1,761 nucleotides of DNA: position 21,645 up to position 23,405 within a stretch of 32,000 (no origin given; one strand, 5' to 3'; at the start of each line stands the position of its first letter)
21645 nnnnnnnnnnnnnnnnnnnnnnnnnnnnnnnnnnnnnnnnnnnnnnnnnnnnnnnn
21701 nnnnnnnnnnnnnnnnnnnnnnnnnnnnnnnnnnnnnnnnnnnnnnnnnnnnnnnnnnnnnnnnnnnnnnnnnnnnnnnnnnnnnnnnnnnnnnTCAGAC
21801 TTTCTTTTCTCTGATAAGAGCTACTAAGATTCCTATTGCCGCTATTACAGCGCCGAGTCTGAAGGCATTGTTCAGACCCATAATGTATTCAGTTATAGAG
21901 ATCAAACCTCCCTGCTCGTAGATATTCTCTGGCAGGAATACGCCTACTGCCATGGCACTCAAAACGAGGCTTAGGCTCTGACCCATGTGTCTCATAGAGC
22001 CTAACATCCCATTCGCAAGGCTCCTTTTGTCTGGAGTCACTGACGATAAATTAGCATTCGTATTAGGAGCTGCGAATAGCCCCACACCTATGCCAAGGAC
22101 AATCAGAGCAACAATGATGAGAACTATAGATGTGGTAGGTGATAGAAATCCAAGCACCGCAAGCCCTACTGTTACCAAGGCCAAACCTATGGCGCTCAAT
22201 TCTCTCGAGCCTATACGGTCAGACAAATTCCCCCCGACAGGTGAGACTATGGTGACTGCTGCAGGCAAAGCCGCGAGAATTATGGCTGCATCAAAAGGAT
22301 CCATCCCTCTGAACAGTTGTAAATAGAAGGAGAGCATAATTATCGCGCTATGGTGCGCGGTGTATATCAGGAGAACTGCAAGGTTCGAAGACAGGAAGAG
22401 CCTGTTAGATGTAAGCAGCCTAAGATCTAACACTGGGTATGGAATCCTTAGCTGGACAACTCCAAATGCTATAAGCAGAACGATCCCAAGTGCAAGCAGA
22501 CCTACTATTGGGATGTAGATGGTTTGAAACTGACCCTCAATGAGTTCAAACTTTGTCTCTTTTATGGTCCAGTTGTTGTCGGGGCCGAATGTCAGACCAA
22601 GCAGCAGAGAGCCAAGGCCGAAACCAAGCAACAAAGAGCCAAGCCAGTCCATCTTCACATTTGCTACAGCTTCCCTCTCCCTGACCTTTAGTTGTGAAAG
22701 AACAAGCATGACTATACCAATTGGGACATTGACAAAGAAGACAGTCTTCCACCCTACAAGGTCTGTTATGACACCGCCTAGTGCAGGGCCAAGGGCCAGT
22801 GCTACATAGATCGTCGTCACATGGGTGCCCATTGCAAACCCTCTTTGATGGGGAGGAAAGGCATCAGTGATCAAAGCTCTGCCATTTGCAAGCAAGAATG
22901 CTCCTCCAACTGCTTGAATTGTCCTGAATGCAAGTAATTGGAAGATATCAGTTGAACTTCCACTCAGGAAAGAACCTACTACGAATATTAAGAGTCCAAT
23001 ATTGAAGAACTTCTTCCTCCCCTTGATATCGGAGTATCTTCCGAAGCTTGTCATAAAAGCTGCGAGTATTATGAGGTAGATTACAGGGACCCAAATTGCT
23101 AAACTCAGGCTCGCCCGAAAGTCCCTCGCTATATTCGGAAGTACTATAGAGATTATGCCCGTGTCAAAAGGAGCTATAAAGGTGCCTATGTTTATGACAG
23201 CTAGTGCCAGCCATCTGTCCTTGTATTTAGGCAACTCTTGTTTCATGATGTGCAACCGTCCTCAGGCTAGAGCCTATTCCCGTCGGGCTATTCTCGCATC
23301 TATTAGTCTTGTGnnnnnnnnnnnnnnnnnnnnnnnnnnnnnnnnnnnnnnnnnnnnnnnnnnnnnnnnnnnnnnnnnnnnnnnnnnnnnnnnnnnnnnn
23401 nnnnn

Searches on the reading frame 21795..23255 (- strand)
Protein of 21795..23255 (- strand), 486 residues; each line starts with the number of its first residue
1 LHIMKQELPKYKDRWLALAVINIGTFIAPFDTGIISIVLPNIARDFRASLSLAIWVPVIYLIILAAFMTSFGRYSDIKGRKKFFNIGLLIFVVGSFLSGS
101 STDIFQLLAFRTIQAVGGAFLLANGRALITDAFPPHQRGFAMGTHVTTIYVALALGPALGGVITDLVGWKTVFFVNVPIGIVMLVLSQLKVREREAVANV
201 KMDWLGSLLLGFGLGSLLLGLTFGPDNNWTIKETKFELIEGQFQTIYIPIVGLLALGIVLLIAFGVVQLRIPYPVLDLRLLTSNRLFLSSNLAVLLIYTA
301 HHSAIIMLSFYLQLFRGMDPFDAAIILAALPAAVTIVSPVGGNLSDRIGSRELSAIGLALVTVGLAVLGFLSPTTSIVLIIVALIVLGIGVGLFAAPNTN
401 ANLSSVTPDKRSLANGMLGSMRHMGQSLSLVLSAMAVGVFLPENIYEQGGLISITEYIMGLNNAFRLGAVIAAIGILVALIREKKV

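Call 3: search_protein_families(library=pfam, proteins=[window:21795-23255:-], max_evalue=0.01)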
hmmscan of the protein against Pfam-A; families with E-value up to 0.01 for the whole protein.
window:21795-23255:- (486 aa): 3 families
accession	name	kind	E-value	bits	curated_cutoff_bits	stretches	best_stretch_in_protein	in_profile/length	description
PF07690.21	MFS_1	-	5.2e-64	216.8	33.4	2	23-429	3-346/347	Major Facilitator Superfamily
PF00083.30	Sugar_tr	-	3.4e-09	36.5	22.3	2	20-187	4-188/452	Sugar (and other) transporter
PF05977.19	MFS_3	-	0.00024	20.1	27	1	15-195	16-192/524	Transmembrane secretion effector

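Call 4: search_protein_families(library=ncbifam, proteins=[window:21795-23255:-], max_evalue=0.01)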
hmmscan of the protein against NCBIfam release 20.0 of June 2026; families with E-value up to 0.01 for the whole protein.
window:21795-23255:- (486 aa): 60 families (the best 25 are shown)
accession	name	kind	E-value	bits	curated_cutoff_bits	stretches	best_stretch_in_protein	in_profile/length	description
TIGR00711.1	efflux_EmrB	subfamily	1.2e-65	222.2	230.2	1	17-433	3-404/485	DHA2 family efflux MFS transporter permease subunit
NF000391.1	EmrB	exception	5.5e-35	121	925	1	15-429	11-410/501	multidrug efflux MFS transporter permease subunit EmrB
NF033896.2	MFS_LfrA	equivalog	3.9e-33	114.8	825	1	12-417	16-404/504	efflux MFS transporter LfrA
NF011571.1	PRK14995.1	subfamily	3.9e-32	111.6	701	1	14-432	4-406/493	SmvA family efflux MFS transporter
NF040856.1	FexB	exception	5.5e-32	111.2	950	1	16-425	14-408/469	chloramphenicol/florfenicol efflux MFS transporter FexB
NF000025.1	MFS_efflux_tcmA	exception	2.1e-31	109.3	999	1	15-444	25-442/538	tetracenomycin C efflux MFS transporter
NF012169.0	qepA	equivalog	7.7e-29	100.7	1075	1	13-412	18-396/511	fluoroquinolone efflux MFS transporter QepA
NF000060.1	MFS_efflux_LmrB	exception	1.1e-28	100.4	800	1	22-481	23-471/479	lincomycin efflux MFS transporter Lmr(B)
NF000089.1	qac_MFS_AB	exception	1.3e-28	100.1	900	1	11-448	14-440/514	QacA/B family quaternary ammonium compound efflux MFS transporter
NF000031.1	MFS_efflux_LmrA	exception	6.1e-27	94.4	850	1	9-426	24-426/484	lincomycin efflux MFS transporter Lmr(A)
NF000218.1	FexA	exception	1.2e-25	90.1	900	1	16-426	21-418/475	chloramphenicol/florfenicol efflux MFS transporter FexA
NF000095.1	tet_MFS_OtrB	exception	3.3e-25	88.6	999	1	17-431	27-431/563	oxytetracycline resistance efflux MFS transporter OtrB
TIGR00880.1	2_A_01_02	superfamily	4.7e-24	85.1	131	2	72-187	19-134/141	multidrug resistance protein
NF007799.0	PRK10504.1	subfamily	3.9e-22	78.8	426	1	14-446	9-422/471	multidrug transporter subunit MdtD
TIGR00710.1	efflux_Bcr_CflA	subfamily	4.8e-20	72.3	200.9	1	28-190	17-179/385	Bcr/CflA family efflux MFS transporter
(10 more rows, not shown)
